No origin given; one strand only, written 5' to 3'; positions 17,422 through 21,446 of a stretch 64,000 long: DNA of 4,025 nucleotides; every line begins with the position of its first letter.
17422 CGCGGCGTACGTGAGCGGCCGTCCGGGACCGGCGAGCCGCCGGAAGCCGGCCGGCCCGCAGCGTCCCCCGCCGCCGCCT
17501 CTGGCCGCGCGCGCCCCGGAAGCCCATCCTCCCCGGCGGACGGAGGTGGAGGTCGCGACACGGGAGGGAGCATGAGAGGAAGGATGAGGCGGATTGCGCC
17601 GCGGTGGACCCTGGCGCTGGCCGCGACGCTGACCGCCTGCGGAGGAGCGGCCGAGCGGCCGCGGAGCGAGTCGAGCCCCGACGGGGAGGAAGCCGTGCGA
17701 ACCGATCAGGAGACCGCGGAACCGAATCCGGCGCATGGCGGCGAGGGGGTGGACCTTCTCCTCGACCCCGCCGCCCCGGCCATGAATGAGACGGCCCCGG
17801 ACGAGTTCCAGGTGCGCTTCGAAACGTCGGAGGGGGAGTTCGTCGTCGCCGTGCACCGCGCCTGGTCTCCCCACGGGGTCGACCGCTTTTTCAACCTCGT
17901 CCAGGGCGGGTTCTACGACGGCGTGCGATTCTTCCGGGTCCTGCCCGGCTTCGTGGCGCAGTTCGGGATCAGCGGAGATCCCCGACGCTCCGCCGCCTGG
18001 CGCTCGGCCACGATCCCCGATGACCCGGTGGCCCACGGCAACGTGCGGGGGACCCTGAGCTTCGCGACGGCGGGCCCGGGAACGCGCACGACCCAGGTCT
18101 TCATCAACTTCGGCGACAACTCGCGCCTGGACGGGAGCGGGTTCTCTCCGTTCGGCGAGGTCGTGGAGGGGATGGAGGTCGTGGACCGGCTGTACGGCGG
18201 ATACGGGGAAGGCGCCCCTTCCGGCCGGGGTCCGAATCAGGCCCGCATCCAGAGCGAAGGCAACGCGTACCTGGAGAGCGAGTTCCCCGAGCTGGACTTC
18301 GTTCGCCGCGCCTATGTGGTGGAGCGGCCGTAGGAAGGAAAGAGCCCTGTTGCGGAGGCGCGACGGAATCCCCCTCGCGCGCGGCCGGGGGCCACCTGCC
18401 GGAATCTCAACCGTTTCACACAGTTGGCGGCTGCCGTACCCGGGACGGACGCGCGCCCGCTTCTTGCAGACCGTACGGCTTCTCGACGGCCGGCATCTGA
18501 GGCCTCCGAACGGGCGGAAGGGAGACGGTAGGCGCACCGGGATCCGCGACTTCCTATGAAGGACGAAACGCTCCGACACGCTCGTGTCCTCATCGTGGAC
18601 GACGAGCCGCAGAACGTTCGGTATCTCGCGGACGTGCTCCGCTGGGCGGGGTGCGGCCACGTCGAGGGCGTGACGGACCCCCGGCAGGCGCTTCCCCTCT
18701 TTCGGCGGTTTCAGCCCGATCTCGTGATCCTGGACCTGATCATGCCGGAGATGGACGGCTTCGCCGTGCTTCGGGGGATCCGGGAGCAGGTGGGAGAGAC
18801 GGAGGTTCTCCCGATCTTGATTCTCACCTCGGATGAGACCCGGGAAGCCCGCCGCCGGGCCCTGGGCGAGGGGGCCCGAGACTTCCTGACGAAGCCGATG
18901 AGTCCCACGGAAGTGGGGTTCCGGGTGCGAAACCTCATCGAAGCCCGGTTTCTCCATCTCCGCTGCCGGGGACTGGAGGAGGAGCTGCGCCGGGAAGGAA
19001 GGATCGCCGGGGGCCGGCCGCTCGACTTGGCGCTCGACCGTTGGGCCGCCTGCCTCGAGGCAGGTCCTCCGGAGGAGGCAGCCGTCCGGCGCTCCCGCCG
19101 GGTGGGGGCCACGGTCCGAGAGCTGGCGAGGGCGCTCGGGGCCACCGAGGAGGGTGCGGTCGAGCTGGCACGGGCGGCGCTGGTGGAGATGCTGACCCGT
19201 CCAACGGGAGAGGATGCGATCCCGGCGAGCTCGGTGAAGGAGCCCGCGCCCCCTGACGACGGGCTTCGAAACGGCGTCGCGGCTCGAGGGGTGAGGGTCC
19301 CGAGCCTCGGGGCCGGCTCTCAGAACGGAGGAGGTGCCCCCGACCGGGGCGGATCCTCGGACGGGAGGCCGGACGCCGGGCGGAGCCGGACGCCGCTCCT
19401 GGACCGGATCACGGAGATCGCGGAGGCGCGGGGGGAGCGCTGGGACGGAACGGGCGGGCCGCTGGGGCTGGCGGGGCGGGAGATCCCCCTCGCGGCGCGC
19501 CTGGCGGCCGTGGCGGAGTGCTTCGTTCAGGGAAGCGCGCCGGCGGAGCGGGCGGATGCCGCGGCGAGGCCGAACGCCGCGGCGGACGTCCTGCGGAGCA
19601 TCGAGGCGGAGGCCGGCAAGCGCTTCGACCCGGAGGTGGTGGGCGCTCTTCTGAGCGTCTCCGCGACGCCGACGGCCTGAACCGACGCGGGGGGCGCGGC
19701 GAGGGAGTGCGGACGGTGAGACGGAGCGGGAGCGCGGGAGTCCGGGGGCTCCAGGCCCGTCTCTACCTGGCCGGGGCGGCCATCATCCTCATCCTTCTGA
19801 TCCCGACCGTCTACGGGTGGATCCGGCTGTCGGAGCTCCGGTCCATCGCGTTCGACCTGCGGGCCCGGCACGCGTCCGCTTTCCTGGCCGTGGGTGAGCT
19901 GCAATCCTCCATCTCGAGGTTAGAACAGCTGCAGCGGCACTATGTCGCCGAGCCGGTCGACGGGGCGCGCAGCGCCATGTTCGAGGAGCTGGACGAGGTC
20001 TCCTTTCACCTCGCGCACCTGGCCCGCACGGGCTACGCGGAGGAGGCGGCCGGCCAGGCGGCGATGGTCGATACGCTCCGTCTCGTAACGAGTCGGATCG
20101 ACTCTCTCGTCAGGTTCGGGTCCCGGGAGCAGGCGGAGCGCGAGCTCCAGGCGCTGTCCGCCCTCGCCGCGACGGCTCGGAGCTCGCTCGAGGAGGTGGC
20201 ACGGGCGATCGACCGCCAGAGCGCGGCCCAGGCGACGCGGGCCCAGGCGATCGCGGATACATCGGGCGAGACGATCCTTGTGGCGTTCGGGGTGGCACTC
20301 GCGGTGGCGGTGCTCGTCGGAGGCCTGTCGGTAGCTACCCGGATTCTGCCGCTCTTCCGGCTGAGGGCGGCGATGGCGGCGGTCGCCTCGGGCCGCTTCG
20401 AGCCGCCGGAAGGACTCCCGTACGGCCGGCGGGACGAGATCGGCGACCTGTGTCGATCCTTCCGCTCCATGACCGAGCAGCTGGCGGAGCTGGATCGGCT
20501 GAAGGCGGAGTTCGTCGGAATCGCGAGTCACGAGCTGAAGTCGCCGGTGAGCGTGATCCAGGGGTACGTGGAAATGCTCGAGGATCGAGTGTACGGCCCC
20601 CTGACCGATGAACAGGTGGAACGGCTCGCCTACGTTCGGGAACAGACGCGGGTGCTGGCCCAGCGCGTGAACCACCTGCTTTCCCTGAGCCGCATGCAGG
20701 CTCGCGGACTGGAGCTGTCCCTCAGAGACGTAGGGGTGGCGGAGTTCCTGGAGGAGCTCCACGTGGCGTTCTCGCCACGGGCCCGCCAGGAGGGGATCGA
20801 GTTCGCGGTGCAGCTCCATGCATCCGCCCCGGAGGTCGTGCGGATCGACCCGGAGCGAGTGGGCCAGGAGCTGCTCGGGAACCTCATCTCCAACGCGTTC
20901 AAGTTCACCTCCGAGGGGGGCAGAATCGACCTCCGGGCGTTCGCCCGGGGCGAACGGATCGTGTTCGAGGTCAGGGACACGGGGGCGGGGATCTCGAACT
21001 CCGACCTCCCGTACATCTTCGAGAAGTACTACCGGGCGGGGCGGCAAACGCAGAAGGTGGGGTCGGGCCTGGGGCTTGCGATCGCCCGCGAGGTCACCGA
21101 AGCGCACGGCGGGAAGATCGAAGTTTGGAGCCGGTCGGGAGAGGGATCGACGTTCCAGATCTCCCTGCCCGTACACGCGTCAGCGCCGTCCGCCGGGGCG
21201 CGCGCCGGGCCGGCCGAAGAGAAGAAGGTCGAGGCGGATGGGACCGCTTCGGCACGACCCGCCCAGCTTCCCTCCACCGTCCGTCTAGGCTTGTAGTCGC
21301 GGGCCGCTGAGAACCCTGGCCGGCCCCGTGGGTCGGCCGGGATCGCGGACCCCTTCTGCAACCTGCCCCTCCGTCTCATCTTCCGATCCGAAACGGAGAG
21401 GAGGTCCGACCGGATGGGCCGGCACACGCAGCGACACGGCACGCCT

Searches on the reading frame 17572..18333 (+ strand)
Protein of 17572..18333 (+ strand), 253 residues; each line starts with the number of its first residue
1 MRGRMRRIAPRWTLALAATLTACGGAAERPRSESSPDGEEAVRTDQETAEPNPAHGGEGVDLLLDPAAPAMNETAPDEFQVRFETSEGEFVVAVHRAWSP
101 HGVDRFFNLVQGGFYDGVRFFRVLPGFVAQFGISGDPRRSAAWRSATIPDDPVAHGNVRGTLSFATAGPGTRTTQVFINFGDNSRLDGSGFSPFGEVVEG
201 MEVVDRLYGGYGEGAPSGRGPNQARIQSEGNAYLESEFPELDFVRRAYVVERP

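Call 64: search_protein_families(library=pfam, proteins=[window:17572-18333:+], max_evalue=0.00001)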
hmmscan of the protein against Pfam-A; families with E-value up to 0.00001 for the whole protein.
window:17572-18333:+ (253 aa): 1 family
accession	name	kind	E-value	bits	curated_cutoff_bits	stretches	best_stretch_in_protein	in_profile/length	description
PF00160.26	Pro_isomerase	-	1.9e-23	83.9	21.7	1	81-209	2-139/159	Cyclophilin type peptidyl-prolyl cis-trans isomerase/CLD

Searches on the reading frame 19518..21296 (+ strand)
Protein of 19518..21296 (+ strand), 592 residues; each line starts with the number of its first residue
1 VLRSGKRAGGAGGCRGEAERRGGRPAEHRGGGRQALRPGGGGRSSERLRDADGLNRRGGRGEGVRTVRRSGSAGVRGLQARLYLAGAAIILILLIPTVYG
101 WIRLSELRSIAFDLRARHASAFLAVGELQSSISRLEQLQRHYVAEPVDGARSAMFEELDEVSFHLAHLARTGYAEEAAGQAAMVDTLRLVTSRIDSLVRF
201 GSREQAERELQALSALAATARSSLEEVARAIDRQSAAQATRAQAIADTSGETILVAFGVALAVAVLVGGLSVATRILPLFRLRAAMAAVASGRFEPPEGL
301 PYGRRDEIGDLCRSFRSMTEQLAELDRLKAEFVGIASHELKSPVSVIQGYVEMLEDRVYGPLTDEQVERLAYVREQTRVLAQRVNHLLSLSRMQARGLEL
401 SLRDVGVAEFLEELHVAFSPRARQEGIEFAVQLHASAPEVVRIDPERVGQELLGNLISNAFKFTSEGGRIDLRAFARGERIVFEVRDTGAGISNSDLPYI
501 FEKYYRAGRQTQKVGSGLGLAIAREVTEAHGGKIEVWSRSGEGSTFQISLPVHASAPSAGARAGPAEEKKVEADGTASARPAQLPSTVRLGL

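Call 64: search_protein_families(library=pfam, proteins=[window:19518-21296:+], max_evalue=0.00001)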
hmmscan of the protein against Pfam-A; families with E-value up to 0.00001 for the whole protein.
window:19518-21296:+ (592 aa): 3 families
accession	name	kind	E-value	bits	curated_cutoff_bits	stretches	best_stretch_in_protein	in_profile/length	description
PF02518.31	HATPase_c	-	4.6e-27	95.1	26.4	1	450-552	7-109/111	Histidine kinase-, DNA gyrase B-, and HSP90-like ATPase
PF00512.31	HisKA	-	1.9e-14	53.9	26.9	1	329-395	2-65/66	His Kinase A (phospho-acceptor) domain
PF00672.30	HAMP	-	4.2e-10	40.2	25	1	278-323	9-52/53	HAMP domain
